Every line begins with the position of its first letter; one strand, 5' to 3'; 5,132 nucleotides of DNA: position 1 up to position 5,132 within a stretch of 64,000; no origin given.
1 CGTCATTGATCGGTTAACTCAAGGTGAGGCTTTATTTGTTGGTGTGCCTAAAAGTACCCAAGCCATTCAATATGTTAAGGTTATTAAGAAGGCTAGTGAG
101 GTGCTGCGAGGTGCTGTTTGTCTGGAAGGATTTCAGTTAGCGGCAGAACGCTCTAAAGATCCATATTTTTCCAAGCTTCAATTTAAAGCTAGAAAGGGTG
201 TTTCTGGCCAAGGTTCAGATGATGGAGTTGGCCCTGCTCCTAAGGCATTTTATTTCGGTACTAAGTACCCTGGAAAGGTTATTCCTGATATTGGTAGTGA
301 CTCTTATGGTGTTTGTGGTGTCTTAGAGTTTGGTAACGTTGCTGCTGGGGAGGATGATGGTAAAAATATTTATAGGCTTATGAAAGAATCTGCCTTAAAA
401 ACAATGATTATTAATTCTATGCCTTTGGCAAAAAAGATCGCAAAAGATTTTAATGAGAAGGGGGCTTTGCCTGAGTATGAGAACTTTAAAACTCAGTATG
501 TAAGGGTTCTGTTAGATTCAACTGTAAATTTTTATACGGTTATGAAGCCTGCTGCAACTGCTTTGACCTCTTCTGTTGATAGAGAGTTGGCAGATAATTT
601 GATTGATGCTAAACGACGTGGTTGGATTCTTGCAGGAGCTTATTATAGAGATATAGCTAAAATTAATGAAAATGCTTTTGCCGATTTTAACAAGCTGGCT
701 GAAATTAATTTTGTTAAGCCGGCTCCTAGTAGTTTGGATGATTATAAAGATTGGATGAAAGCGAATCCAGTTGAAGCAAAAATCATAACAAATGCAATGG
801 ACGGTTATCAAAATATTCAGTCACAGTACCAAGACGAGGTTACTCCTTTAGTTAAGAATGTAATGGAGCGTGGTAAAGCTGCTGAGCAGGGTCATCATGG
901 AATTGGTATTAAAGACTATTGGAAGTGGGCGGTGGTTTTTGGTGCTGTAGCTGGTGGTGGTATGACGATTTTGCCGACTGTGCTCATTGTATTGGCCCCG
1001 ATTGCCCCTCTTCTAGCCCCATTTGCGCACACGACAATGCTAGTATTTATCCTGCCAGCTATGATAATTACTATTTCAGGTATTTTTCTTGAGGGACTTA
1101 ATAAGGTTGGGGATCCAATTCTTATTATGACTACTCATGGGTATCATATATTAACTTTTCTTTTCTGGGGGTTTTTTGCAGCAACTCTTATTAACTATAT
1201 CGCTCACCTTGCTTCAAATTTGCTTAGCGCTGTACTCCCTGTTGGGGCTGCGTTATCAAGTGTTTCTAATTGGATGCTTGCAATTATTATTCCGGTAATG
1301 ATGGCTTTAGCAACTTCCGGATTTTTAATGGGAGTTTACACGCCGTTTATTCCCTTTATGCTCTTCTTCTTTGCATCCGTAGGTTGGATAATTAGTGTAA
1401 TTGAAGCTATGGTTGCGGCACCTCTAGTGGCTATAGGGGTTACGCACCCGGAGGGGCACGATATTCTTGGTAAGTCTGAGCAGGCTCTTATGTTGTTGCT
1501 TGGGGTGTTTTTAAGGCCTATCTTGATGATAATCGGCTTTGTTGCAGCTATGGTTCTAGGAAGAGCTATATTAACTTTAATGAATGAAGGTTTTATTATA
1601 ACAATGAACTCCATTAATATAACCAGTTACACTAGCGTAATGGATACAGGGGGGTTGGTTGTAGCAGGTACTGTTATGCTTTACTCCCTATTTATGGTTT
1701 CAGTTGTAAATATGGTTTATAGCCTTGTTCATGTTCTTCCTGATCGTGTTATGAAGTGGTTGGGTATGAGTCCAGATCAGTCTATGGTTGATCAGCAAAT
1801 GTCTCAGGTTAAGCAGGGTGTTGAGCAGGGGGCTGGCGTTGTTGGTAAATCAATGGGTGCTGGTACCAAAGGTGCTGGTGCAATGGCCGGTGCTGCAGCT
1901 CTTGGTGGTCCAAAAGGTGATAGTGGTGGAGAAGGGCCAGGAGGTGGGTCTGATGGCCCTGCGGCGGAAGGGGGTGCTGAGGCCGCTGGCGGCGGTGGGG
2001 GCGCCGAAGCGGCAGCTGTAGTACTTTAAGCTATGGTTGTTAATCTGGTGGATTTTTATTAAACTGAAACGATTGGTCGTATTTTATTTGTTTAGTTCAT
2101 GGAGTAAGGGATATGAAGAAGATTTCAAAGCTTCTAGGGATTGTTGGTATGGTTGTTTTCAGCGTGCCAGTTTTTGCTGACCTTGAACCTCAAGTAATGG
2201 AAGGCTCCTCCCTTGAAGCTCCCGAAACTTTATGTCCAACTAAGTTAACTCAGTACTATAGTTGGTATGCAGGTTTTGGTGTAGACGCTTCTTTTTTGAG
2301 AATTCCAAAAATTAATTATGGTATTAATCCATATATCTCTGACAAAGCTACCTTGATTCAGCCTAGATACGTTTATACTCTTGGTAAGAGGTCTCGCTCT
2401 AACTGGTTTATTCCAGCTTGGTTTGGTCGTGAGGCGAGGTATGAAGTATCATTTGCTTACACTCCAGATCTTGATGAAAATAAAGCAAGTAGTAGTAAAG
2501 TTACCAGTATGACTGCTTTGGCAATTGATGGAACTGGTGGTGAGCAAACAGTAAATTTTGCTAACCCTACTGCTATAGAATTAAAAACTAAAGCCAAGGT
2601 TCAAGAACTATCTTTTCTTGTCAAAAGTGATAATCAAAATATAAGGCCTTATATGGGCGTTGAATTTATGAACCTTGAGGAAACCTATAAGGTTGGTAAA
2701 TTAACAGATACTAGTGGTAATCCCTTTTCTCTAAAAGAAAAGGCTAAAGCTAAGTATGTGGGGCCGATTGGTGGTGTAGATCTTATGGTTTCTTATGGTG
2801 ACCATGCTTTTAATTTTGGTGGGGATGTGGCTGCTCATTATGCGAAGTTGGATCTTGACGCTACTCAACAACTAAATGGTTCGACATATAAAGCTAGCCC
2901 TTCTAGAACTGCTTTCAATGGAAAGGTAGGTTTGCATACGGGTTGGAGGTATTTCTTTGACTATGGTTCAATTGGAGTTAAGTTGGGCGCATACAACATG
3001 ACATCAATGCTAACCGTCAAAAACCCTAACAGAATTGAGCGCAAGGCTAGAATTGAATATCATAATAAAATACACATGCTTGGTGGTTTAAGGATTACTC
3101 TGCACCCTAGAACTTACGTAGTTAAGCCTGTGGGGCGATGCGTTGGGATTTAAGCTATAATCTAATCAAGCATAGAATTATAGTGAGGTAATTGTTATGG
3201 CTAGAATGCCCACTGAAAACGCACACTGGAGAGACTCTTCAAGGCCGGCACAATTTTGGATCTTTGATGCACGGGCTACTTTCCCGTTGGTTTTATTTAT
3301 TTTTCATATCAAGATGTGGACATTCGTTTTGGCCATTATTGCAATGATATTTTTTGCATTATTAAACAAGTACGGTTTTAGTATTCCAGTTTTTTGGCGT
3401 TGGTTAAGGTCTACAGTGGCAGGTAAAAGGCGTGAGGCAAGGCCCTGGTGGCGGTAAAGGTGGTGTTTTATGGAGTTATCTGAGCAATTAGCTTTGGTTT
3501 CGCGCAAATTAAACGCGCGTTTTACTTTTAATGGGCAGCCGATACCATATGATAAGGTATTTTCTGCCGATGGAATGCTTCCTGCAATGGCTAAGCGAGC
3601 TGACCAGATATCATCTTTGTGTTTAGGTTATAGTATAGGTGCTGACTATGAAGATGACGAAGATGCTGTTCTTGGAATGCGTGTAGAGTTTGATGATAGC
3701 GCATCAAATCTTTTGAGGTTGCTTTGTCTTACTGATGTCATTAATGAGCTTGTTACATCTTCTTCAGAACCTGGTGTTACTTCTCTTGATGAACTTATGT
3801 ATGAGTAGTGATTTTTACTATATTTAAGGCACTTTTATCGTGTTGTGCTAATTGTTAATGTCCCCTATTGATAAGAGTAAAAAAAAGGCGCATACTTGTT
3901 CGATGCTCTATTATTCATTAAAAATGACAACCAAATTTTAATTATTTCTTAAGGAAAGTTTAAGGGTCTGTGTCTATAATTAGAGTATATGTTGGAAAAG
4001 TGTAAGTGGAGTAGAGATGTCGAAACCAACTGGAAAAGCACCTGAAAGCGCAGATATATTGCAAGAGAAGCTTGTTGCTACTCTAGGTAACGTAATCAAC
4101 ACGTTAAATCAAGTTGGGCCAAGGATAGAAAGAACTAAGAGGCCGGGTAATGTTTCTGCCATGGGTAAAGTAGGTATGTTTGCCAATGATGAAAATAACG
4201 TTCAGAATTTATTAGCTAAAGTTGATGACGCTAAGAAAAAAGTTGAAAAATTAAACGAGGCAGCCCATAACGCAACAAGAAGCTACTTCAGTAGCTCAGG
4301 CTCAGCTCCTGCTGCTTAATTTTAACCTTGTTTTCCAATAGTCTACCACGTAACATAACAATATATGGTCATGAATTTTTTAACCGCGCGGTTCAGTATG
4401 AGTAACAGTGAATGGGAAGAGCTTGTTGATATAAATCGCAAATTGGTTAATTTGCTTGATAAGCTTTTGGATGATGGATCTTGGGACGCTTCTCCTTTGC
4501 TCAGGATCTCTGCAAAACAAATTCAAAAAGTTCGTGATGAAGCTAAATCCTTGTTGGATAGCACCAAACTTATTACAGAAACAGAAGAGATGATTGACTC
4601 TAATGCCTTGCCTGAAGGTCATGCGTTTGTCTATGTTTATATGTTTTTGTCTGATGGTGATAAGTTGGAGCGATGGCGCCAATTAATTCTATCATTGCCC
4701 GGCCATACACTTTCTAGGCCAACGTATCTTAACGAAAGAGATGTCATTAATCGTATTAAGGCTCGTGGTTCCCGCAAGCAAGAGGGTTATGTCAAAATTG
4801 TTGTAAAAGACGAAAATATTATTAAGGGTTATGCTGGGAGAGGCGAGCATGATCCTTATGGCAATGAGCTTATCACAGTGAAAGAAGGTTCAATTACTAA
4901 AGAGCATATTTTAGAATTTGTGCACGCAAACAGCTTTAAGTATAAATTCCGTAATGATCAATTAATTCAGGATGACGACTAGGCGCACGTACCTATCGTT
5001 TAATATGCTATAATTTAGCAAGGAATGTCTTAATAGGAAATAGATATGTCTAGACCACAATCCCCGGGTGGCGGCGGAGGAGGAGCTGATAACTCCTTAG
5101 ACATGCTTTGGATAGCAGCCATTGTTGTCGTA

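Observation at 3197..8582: Dot/Icm coupling-module genes icmT-S-(FIR)-Q-P-O present without the adjoining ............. core genes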

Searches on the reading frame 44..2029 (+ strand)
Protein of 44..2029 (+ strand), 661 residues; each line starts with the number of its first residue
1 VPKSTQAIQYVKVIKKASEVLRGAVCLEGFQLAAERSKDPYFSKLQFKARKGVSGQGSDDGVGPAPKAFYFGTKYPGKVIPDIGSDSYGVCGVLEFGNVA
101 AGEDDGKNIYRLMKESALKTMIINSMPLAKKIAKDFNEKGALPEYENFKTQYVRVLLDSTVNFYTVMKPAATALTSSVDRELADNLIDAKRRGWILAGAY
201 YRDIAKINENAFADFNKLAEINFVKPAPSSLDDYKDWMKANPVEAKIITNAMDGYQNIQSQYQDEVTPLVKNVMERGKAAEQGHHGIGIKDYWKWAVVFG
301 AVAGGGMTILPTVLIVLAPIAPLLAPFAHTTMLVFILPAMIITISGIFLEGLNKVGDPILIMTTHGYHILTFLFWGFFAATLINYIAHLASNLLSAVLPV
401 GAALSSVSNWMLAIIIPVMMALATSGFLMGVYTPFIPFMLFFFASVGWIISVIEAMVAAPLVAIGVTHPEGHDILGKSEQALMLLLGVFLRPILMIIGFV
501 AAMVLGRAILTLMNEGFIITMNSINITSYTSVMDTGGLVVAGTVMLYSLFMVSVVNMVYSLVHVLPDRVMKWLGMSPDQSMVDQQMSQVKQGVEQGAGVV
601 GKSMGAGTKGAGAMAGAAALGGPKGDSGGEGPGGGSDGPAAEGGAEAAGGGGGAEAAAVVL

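Call 4: search_protein_families(library=pfam, proteins=[window:44-2029:+], max_evalue=0.01)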
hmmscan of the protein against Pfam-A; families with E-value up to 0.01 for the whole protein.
window:44-2029:+ (661 aa): 0 families

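Call 5: search_protein_families(library=ncbifam, proteins=[window:44-2029:+], max_evalue=0.01)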
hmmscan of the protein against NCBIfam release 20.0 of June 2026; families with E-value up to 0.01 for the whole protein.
window:44-2029:+ (661 aa): 2 families
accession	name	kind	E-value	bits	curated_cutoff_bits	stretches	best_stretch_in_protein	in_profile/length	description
NF033886.1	T4SS_DotA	equivalog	1.1e-80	272.7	500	1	156-577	348-789/790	type IVB secretion system protein DotA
TIGR04346.1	DotA_TraY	subfamily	1.1e-51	176.3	100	1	116-574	240-656/656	DotA/TraY family protein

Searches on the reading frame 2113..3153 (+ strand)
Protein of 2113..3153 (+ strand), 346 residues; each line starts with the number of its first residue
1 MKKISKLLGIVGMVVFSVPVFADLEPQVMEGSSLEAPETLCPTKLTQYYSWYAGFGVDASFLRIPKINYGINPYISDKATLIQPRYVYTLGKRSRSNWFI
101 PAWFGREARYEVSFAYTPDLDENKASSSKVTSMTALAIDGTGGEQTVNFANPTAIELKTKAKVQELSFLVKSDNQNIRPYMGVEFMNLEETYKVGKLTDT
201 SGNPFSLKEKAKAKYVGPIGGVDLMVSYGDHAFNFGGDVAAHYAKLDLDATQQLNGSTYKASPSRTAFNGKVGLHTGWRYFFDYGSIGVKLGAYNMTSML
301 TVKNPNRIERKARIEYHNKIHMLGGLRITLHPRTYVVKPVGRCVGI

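Call 4: search_protein_families(library=pfam, proteins=[window:2113-3153:+], max_evalue=0.01)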
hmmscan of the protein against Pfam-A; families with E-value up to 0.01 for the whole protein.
window:2113-3153:+ (346 aa): 1 family
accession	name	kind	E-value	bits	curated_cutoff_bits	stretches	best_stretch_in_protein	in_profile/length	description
PF05150.18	Legionella_OMP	-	0.001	18.6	25.4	1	172-242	116-184/281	Legionella pneumophila major outer membrane protein precursor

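Call 5: search_protein_families(library=ncbifam, proteins=[window:2113-3153:+], max_evalue=0.01)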
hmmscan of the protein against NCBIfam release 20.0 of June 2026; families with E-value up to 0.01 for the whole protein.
window:2113-3153:+ (346 aa): 0 families

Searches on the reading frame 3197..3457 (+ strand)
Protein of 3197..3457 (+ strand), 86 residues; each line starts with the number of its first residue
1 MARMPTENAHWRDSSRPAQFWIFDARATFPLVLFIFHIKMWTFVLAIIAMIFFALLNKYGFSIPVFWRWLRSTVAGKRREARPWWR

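Call 4: search_protein_families(library=pfam, proteins=[window:3197-3457:+], max_evalue=0.01)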
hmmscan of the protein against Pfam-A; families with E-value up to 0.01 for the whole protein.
window:3197-3457:+ (86 aa): 0 families

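Call 5: search_protein_families(library=ncbifam, proteins=[window:3197-3457:+], max_evalue=0.01)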
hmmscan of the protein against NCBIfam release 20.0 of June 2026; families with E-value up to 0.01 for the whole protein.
window:3197-3457:+ (86 aa): 1 family
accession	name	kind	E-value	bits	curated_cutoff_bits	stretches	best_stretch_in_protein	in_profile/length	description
NF038220.1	IcmT_TraK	equivalog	9.7e-30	102.6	40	1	11-86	1-76/81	IcmT/TraK family protein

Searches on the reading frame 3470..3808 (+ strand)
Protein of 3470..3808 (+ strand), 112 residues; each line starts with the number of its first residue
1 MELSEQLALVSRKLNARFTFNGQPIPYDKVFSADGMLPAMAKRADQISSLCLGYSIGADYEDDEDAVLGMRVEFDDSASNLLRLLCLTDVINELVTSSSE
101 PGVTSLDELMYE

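Call 4: search_protein_families(library=pfam, proteins=[window:3470-3808:+], max_evalue=0.01)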
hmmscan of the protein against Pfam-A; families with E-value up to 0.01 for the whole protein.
window:3470-3808:+ (112 aa): 1 family
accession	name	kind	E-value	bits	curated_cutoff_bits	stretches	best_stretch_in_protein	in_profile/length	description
PF12608.13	T4bSS_IcmS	-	1.5e-19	70.6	27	1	1-91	1-91/93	Type IVb secretion, IcmS, effector-recruitment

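Call 5: search_protein_families(library=ncbifam, proteins=[window:3470-3808:+], max_evalue=0.01)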
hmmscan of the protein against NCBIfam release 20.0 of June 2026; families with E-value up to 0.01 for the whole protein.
window:3470-3808:+ (112 aa): 0 families

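Call 56: search_solved_structures(query=window:3470-3808:+, max_evalue=0.001)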
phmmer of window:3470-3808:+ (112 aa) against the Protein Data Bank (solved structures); distinct sequences matched with E-value up to 0.001: 4.
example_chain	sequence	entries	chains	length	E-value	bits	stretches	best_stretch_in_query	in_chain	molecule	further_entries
5x90_E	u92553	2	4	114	5.4e-34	119.5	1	2-112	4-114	IcmS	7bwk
5xnb_B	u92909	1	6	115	5.6e-34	119.4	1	2-112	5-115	IcmS protein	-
5x1e_D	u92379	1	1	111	6.7e-34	119.2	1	3-112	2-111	IcmS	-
5x1e_A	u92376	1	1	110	1.1e-33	118.5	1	4-112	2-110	IcmS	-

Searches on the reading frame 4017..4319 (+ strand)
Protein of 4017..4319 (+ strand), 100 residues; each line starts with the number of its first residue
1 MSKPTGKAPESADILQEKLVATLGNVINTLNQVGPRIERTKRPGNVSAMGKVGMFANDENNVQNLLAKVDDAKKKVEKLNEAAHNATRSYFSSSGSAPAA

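Call 4: search_protein_families(library=pfam, proteins=[window:4017-4319:+], max_evalue=0.01)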
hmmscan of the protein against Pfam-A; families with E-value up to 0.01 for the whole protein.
window:4017-4319:+ (100 aa): 2 families
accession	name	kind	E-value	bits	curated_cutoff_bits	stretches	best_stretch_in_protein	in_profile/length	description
PF05335.18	DUF745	-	0.0049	17.1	33.3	1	17-88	103-174/183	Protein of unknown function (DUF745)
PF20935.2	DUF6847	-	0.0085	16.5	27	0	17-90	32-95/141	Family of unknown function (DUF6847)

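Call 5: search_protein_families(library=ncbifam, proteins=[window:4017-4319:+], max_evalue=0.01)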
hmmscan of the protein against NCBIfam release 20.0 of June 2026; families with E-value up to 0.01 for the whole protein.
window:4017-4319:+ (100 aa): 0 families

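Call 31: search_solved_structures(query=window:4017-4319:+, max_evalue=10)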
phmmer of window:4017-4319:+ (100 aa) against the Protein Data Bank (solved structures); distinct sequences matched with E-value up to 10: 11.
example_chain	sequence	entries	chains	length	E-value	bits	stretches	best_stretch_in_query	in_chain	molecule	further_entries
1wyy_A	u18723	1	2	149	0.12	16.2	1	11-90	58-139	E2 Glycoprotein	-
5e62_B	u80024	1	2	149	0.18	15.7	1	30-75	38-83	Hemagglutinin-esterase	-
5e5w_B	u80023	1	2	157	0.21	15.5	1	30-75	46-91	Hemagglutinin-esterase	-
5e64_B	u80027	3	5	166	0.24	15.3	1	30-75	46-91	Hemagglutinin-esterase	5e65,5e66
7cot_A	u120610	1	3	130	0.59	14.1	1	12-90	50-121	Spike glycoprotein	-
6lxt_A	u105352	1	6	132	0.6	14.1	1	12-90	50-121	Spike protein S2, Spike protein S2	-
6g7n_A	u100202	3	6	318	0.66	13.9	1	7-61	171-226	Extracellular solute-binding protein, family 1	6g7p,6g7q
2kcl_A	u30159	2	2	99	0.73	13.8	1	14-84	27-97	Tetratricopeptide repeat domain protein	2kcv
3ma5_A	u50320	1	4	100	0.75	13.7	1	14-84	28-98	Tetratricopeptide repeat domain protein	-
7wxz_A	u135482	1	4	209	4.9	11.1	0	13-90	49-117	Spike protein S2'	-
7y9n_A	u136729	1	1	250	8.9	10.3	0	60-90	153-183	Spike protein S2',5HB-H2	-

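Call 49: predict_structure(protein=window:4017-4319:+)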
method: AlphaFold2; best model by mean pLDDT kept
length: 100 residues; sequences in the alignment: 1
mean_pLDDT: 70.8   pTM: 0.30
mean pLDDT of the five models: 70.8, 66.1, 65.9, 63.4, 61.2
residues with pLDDT >= 90: 20; 70-90: 32; 50-70: 35; < 50: 13
segments of 3 or more residues with pLDDT < 50: 46-50
pLDDT, mean of each block of 10 residues (from residue 1): 54 86 92 65 48 63 89 90 72 49
secondary structure, 60 per line:
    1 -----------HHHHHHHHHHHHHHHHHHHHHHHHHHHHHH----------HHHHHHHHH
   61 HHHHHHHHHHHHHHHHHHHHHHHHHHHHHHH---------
elements in order: H12-41 H52-91

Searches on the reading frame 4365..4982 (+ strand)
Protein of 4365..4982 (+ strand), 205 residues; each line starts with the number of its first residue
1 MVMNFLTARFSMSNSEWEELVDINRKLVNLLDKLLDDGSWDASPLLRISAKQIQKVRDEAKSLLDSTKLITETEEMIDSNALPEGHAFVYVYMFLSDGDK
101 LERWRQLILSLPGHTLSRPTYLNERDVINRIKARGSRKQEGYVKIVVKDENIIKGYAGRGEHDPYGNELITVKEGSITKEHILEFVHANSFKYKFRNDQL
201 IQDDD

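Call 4: search_protein_families(library=pfam, proteins=[window:4365-4982:+], max_evalue=0.01)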
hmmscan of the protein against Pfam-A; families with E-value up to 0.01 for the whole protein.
window:4365-4982:+ (205 aa): 1 family
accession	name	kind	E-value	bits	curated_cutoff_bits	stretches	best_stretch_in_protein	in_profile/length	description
PF09475.16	Dot_icm_IcmQ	-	1.7e-35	122.6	25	1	29-202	4-178/179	Dot/Icm secretion system protein (dot_icm_IcmQ)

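Call 5: search_protein_families(library=ncbifam, proteins=[window:4365-4982:+], max_evalue=0.01)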
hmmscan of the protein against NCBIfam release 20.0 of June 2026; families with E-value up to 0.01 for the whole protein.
window:4365-4982:+ (205 aa): 2 families
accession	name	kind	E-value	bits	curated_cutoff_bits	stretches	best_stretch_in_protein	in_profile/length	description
TIGR02527.1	dot_icm_IcmQ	equivalog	2.6e-32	111.9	99.1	1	29-202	4-178/179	Dot/Icm secretion system protein IcmQ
NF002654.0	PRK02362.1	equivalog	0.0004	18.8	887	1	115-190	338-412/739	ATP-dependent DNA helicase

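Call 30: search_solved_structures(query=window:4365-4982:+, max_evalue=0.01, show_alignments=1)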
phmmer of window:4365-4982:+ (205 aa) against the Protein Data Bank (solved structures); distinct sequences matched with E-value up to 0.01: 1.
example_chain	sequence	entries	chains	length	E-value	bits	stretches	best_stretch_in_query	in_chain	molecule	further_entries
4eyy_Q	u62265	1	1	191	2.2e-25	92.8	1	26-202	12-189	IcmQ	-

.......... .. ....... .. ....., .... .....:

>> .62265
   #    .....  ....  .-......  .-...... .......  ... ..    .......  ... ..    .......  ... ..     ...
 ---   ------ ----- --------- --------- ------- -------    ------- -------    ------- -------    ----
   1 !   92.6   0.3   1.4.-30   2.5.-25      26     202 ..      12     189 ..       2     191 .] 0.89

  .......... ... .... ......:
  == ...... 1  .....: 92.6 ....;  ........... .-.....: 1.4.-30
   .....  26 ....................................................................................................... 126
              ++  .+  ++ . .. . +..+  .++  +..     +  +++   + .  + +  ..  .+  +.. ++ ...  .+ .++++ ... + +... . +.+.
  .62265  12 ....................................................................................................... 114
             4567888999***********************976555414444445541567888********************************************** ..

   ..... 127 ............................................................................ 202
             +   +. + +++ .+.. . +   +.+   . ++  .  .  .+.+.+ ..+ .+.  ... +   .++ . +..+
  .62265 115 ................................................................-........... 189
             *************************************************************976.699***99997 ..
